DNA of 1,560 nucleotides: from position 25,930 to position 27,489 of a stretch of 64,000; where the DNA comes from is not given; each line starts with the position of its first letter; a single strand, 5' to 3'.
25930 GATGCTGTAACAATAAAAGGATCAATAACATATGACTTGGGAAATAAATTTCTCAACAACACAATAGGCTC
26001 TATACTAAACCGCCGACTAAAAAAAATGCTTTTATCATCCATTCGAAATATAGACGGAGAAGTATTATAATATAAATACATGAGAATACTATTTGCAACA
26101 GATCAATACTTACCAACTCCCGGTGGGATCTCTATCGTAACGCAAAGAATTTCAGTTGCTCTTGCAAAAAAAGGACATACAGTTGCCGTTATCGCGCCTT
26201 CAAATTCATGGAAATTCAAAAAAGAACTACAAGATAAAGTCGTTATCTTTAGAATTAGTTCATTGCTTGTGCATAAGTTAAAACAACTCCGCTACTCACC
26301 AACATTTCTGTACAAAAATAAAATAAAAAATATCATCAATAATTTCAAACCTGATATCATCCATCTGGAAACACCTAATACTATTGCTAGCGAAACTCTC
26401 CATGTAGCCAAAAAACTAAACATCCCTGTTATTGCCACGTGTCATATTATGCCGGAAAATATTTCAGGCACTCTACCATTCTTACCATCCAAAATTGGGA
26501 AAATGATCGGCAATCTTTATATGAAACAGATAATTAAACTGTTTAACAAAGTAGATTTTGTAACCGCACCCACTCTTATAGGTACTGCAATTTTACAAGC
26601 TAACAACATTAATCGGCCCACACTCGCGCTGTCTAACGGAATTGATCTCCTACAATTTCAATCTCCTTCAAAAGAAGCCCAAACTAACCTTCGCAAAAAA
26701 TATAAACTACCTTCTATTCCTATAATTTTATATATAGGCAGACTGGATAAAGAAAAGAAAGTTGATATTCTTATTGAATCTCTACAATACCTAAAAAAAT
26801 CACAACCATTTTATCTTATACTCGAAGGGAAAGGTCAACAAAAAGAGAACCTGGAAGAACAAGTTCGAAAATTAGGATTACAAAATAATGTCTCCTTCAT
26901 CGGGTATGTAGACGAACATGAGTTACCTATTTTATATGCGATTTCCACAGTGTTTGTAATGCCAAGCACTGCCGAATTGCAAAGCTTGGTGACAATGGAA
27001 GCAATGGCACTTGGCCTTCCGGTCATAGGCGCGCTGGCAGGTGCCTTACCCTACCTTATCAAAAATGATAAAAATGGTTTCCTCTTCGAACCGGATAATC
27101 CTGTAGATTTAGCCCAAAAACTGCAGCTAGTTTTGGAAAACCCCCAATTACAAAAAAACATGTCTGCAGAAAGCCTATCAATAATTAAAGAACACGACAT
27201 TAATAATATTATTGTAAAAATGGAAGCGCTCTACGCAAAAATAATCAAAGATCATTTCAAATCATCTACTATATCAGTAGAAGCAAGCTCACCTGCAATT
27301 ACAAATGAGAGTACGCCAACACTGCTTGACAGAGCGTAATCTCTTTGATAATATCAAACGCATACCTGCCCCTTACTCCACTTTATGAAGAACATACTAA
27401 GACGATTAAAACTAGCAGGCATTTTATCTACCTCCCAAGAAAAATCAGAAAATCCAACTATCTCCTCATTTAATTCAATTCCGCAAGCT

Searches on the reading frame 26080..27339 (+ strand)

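Call 54: search_protein_families(library=pfam, proteins=[window:26080-27339:+], max_evalue=0.0001)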
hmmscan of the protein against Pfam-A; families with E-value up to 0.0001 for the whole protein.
window:26080-27339:+ (419 aa): 6 families
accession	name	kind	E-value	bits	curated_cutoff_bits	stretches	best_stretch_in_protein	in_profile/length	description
PF00534.26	Glycos_transf_1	-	9.7e-41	139.6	26.4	1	203-363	4-167/172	Glycosyl transferases group 1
PF13692.12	Glyco_trans_1_4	-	1e-33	117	27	1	214-354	2-142/142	Glycosyl transferases group 1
PF13439.12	Glyco_transf_4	-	1.5e-20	74.4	28.5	1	14-190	1-168/170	Glycosyltransferase Family 4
PF20706.3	GT4-conflict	-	9.9e-12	45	26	1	210-316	194-309/385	Family 4 Glycosyltransferase in conflict systems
PF13477.12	Glyco_trans_4_2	-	2.5e-08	34.6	23.4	1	18-122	10-107/139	Glycosyl transferase 4-like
PF13579.12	Glyco_trans_4_4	-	4.7e-08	34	29.7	1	15-166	1-136/158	Glycosyl transferase 4-like domain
